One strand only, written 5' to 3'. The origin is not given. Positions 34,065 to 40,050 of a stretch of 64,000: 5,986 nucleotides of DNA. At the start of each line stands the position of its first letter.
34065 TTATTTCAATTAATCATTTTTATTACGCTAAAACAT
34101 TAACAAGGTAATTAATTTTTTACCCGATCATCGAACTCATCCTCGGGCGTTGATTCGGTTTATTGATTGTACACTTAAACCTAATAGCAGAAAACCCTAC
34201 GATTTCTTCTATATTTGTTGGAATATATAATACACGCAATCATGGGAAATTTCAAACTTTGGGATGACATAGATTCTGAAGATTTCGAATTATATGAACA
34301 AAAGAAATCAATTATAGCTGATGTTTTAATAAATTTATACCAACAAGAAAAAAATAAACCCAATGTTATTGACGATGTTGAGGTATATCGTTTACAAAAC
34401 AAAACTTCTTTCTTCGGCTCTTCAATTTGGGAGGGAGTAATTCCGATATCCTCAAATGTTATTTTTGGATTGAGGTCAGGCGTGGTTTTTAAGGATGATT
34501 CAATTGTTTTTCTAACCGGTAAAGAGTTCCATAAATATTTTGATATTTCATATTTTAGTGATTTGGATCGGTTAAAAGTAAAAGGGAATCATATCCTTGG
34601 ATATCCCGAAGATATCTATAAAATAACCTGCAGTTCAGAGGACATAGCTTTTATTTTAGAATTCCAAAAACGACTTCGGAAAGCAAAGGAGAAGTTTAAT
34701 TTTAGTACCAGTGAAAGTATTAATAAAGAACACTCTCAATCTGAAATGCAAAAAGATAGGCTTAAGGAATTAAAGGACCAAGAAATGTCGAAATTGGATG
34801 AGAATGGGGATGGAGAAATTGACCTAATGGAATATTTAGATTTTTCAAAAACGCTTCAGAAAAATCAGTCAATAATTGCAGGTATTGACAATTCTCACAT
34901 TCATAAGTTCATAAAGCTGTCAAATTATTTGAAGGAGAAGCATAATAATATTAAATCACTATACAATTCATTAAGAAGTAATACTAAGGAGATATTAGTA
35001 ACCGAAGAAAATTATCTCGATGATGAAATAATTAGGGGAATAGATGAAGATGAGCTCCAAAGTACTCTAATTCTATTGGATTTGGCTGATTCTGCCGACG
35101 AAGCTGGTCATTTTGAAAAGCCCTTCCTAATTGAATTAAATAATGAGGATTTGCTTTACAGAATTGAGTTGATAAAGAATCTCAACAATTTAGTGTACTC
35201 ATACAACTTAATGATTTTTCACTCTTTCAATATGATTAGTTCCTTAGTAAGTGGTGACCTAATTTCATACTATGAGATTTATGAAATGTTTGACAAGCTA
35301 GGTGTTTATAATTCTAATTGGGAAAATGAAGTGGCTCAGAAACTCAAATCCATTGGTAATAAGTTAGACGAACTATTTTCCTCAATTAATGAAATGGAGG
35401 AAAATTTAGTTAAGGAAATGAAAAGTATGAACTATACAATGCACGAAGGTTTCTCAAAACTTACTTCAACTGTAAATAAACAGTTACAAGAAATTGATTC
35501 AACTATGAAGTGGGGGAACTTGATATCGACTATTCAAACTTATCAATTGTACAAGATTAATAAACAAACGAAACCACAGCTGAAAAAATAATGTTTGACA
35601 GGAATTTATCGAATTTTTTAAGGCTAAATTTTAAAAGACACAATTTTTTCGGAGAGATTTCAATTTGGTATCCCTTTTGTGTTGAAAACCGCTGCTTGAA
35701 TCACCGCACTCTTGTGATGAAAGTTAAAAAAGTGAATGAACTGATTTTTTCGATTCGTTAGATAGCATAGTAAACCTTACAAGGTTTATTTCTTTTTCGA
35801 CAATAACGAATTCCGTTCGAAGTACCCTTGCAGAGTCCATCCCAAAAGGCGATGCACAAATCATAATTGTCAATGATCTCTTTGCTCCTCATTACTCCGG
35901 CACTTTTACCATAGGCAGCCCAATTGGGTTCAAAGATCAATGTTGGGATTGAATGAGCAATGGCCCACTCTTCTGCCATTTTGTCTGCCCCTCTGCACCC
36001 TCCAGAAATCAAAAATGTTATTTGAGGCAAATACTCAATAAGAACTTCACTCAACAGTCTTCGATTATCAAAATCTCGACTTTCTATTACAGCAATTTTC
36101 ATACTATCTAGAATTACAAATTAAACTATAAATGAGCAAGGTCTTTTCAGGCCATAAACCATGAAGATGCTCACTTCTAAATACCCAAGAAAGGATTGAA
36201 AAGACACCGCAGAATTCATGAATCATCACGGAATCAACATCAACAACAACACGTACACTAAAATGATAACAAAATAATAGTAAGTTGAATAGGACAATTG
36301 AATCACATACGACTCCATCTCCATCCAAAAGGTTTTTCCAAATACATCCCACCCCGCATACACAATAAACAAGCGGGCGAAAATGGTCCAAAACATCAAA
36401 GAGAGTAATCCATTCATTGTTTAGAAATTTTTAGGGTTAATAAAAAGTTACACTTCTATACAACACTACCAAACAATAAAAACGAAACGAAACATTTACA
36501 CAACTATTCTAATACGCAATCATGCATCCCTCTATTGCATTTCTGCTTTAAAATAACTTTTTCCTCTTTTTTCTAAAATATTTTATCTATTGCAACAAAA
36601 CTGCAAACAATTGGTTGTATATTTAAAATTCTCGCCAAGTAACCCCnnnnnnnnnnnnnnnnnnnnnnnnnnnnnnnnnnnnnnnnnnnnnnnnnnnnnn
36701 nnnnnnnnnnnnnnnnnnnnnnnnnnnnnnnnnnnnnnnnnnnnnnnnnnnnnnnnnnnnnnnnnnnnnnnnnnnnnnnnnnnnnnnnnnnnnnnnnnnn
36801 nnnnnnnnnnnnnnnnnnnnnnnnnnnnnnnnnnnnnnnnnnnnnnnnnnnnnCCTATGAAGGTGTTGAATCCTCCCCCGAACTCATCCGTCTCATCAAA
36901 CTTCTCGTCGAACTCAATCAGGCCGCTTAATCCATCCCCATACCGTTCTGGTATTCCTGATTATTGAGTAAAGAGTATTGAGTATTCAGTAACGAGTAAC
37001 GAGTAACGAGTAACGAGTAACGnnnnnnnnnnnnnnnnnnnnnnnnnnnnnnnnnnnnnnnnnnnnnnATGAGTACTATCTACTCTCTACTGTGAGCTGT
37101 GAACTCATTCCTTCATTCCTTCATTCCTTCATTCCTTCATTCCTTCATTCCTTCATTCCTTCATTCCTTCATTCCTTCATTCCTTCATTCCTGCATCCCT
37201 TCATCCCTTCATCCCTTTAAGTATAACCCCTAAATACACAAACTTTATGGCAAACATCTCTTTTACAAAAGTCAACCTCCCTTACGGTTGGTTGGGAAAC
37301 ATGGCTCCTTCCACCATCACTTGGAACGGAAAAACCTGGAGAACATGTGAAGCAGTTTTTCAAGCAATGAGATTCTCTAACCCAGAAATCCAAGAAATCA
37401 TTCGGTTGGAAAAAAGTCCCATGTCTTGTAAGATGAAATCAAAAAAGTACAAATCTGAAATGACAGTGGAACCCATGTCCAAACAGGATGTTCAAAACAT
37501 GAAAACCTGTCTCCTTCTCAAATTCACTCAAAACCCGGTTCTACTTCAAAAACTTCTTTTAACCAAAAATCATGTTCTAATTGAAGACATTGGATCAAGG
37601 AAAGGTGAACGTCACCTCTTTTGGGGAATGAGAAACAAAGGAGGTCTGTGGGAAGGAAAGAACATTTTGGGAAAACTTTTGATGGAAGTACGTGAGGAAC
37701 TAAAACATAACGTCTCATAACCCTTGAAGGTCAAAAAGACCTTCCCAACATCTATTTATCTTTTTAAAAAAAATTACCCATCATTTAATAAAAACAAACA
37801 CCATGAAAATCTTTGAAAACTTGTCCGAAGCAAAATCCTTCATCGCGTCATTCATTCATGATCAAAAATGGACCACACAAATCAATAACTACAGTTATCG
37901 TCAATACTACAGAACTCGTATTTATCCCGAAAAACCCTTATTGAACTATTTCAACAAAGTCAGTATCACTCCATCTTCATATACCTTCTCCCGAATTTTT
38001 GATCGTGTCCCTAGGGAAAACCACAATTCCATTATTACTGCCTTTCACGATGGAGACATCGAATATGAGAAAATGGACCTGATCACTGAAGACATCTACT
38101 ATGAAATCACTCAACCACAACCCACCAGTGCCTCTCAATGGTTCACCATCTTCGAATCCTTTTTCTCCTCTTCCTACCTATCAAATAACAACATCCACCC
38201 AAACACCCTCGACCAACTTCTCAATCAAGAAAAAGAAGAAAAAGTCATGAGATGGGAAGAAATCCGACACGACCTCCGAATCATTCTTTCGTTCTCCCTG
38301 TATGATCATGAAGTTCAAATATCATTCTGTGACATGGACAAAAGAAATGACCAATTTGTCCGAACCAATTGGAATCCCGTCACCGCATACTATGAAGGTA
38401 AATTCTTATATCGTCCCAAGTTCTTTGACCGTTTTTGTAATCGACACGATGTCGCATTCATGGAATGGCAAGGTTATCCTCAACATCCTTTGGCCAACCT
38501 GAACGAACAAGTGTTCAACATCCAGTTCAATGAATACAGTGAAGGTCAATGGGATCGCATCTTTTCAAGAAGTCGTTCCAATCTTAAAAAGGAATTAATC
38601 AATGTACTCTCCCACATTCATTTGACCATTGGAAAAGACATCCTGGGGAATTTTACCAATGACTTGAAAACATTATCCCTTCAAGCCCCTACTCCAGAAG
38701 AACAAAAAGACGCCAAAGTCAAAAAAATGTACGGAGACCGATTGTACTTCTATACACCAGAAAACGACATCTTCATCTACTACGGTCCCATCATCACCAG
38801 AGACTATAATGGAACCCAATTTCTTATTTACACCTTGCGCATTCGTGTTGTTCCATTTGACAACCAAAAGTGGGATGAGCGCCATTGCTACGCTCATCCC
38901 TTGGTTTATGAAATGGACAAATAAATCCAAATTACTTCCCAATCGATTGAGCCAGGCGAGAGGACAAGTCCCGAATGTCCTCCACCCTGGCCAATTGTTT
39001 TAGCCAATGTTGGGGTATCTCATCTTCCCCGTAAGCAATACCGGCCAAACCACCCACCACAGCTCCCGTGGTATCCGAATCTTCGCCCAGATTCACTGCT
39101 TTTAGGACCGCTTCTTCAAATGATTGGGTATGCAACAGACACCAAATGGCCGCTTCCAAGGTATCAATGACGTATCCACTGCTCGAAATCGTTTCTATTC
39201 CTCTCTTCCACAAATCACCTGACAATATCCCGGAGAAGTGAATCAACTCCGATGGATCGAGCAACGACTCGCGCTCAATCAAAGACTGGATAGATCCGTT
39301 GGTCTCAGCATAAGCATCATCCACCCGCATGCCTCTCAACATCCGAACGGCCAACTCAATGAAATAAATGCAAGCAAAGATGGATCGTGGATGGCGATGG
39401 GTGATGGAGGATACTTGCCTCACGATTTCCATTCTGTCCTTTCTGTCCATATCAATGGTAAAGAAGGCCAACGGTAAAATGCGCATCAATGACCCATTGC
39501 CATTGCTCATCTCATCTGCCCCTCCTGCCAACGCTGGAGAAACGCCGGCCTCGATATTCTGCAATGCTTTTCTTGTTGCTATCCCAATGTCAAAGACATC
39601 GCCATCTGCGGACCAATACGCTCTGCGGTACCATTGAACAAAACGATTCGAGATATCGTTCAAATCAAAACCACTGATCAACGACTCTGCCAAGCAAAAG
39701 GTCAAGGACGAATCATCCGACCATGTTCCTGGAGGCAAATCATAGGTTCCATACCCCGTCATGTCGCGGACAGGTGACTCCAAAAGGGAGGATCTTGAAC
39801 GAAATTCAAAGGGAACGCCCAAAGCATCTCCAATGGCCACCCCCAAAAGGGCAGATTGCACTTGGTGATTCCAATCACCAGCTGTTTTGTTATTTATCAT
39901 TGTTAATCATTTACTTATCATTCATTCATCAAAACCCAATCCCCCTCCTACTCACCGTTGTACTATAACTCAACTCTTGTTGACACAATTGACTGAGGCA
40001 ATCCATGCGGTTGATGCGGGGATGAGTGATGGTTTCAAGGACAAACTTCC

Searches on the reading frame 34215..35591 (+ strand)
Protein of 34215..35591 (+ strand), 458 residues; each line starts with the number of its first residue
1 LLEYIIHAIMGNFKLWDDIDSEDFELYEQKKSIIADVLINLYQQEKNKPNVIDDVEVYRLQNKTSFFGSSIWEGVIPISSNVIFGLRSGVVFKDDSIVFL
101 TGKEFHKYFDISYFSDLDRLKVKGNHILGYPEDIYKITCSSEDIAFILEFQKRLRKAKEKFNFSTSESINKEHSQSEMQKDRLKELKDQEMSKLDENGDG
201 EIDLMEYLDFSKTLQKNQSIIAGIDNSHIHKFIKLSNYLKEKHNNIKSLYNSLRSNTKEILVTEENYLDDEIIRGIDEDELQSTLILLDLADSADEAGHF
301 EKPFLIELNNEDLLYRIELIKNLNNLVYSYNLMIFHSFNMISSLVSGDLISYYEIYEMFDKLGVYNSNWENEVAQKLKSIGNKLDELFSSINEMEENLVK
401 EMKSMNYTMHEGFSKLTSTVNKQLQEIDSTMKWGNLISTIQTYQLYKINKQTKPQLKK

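Call 3: search_protein_families(library=pfam, proteins=[window:34215-35591:+], max_evalue=1)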
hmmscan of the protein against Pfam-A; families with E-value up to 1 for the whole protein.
window:34215-35591:+ (458 aa): 8 families
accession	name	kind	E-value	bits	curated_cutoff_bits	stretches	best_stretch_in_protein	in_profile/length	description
PF04513.17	Baculo_PEP_C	-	0.0012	19.3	38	1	354-440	17-101/140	Baculovirus polyhedron envelope protein, PEP, C terminus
PF06103.16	DUF948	-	0.022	15.4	37.2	1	376-432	20-75/89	Bacterial protein of unknown function (DUF948)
PF18954.5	DUF5697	-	0.025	15.2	27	1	233-329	16-115/161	Family of unknown function (DUF5697)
PF13202.12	EF-hand_5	-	0.03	14.2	25.9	1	191-210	5-24/25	EF hand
PF00036.39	EF-hand_1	-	0.069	13.2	25.4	1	191-213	6-28/29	EF hand domain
PF02192.22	PI3K_p85B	-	0.082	13.1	27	1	422-453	16-47/76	PI3-kinase family, p85-binding domain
PF07153.16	Marek_SORF3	-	0.091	12.4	25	1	335-430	100-195/290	Marek's disease-like virus SORF3 protein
PF13833.12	EF-hand_8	-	0.29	11.4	28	0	194-212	34-52/54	EF-hand domain pair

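Call 4: search_protein_families(library=padloc, proteins=[window:34215-35591:+], max_evalue=1)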
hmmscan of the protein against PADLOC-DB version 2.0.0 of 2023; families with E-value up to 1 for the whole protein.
window:34215-35591:+ (458 aa): 0 families

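Call 5: search_protein_families(library=ncbifam, proteins=[window:34215-35591:+], max_evalue=1)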
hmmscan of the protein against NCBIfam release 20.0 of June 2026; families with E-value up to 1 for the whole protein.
window:34215-35591:+ (458 aa): 0 families

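Call 52: search_protein_families(library=phrogs, proteins=[window:34215-35591:+], max_evalue=0.01)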
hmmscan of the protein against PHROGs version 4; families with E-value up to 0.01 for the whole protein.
window:34215-35591:+ (458 aa): 0 families

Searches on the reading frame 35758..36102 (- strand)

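Call 3: search_protein_families(library=pfam, proteins=[window:35758-36102:-], max_evalue=1)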
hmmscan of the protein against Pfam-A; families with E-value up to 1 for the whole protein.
window:35758-36102:- (114 aa): 4 families
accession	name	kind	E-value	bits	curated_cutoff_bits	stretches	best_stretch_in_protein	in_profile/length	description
PF10686.14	YAcAr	-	3.8e-13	49.5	28.2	1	1-64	1-66/66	YspA, cpYpsA-related SLOG family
PF12694.12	cpYpsA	-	0.0069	16.6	26.2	1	32-54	2-24/145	Circularly permutated YpsA SLOG family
PF02481.21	DNA_processg_A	-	0.012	15.3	29.6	1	2-55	46-101/212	DNA recombination-mediator protein A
PF07945.16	Toxin_16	-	0.052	13.9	25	1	91-103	22-35/36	Janus-atracotoxin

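Call 4: search_protein_families(library=padloc, proteins=[window:35758-36102:-], max_evalue=1)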
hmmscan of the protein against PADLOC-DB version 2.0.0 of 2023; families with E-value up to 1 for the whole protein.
window:35758-36102:- (114 aa): 0 families

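Call 5: search_protein_families(library=ncbifam, proteins=[window:35758-36102:-], max_evalue=1)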
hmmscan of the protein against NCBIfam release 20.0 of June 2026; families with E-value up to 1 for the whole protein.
window:35758-36102:- (114 aa): 0 families

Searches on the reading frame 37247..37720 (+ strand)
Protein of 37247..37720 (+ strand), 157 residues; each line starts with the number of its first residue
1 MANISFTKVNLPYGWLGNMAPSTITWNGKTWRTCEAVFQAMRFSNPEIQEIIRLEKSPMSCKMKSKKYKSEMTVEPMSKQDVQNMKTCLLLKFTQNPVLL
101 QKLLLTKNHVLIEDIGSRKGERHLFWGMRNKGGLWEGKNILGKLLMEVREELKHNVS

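Call 3: search_protein_families(library=pfam, proteins=[window:37247-37720:+], max_evalue=1)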
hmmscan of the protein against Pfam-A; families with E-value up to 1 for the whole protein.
window:37247-37720:+ (157 aa): 2 families
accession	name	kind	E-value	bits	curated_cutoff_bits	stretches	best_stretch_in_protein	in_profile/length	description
PF08719.17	NADAR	-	1.2e-22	81.4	35.1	1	6-153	2-163/163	NADAR domain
PF08010.17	Phage_30_3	-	0.0084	16.4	36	1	14-56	5-48/138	Bacteriophage protein GP30.3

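Call 4: search_protein_families(library=padloc, proteins=[window:37247-37720:+], max_evalue=1)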
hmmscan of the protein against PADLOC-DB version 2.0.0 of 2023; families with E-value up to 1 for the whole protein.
window:37247-37720:+ (157 aa): 1 family
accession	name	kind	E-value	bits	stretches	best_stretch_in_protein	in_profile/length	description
PDLC04643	PDC-M42C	-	1.7e-08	32.8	1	2-152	2-157/158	-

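Call 5: search_protein_families(library=ncbifam, proteins=[window:37247-37720:+], max_evalue=1)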
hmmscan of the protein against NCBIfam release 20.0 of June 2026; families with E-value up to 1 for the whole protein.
window:37247-37720:+ (157 aa): 2 families
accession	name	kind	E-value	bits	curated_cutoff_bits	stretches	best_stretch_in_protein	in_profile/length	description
NF053876.1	DS32_2_antiphage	equivalog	1.7e-29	102.2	240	1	4-155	9-158/181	NADAR family anti-phage protein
TIGR02464.1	ribofla_fusion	equivalog_domain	1.9e-16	60.7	73.7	1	5-152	2-152/153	riboflavin biosynthesis intermediates N-glycosidase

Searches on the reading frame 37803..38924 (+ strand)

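Call 3: search_protein_families(library=pfam, proteins=[window:37803-38924:+], max_evalue=1)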
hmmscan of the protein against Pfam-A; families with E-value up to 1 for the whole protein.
window:37803-38924:+ (373 aa): 0 families

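Call 4: search_protein_families(library=padloc, proteins=[window:37803-38924:+], max_evalue=1)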
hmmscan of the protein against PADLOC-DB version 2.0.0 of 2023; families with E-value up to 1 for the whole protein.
window:37803-38924:+ (373 aa): 0 families

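Call 5: search_protein_families(library=ncbifam, proteins=[window:37803-38924:+], max_evalue=1)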
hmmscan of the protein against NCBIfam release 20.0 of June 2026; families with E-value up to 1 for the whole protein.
window:37803-38924:+ (373 aa): 1 family
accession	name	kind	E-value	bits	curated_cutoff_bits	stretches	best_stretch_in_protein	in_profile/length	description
NF047585.2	LIC10012_fam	equivalog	0.0089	14.6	400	1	88-171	331-414/513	LIC10012 family protein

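Call 52: search_protein_families(library=phrogs, proteins=[window:37803-38924:+], max_evalue=0.01)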
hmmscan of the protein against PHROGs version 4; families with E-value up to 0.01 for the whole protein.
window:37803-38924:+ (373 aa): 0 families

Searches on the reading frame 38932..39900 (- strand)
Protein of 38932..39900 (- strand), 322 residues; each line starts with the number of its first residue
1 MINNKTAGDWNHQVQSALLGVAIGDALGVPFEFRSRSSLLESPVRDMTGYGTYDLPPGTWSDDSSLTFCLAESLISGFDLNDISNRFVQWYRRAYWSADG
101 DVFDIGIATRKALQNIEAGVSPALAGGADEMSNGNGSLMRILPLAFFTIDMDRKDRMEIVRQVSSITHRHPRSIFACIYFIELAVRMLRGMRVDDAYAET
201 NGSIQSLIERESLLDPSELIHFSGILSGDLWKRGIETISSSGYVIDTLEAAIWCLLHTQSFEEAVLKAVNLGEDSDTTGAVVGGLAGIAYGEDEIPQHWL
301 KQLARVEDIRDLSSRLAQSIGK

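Call 39: search_protein_families(library=pfam, proteins=[window:38932-39900:-], max_evalue=0.001)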
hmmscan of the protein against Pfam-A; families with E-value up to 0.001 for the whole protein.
window:38932-39900:- (322 aa): 1 family
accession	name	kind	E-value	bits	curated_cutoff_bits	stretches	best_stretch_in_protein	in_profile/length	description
PF03747.19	ADP_ribosyl_GH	-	1.8e-80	271.2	26.2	1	17-298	2-287/287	ADP-ribosylglycohydrolase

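Call 90: search_protein_families(library=padloc, proteins=[window:38932-39900:-], max_evalue=0.001)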
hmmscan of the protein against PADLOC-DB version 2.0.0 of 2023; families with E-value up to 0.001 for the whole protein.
window:38932-39900:- (322 aa): 0 families
